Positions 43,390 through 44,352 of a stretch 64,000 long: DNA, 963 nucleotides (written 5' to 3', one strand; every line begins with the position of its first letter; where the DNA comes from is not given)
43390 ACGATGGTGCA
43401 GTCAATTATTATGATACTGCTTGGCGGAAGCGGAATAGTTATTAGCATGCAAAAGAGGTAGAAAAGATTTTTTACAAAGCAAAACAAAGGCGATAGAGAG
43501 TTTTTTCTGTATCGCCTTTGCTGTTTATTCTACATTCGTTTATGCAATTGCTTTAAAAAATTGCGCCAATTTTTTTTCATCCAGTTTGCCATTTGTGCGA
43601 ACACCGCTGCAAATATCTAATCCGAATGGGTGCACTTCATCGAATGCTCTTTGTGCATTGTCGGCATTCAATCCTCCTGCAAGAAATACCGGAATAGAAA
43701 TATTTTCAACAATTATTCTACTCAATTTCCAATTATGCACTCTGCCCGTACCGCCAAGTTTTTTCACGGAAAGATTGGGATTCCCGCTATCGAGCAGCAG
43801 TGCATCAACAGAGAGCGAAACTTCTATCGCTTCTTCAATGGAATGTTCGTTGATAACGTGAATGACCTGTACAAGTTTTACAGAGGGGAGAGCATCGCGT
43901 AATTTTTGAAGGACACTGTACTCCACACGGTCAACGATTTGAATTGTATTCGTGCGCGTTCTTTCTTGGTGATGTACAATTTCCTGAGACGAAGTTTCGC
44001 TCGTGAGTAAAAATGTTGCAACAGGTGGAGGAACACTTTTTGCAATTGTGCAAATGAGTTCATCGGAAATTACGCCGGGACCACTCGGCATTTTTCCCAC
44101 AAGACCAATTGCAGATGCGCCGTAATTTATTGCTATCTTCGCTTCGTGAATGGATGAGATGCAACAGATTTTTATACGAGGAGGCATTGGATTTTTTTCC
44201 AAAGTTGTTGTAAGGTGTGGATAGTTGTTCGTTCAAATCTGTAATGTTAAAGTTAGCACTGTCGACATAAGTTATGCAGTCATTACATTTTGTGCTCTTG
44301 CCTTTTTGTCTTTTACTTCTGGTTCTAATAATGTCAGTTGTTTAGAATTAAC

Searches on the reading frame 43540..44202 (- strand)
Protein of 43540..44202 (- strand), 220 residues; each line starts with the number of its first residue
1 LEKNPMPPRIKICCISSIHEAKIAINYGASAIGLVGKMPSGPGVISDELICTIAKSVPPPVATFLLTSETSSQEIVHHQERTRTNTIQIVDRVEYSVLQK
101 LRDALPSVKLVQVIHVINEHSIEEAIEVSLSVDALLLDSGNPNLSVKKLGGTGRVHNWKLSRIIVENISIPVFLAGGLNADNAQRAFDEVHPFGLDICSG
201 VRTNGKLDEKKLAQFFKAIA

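Call 94: search_protein_families(library=pfam, proteins=[window:43540-44202:-], max_evalue=0.00001)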
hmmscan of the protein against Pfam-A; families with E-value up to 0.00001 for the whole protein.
window:43540-44202:- (220 aa): 1 family
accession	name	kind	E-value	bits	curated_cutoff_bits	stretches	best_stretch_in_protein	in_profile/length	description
PF00697.28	PRAI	-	1.4e-19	71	22.7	1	11-217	2-192/193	N-(5'phosphoribosyl)anthranilate (PRA) isomerase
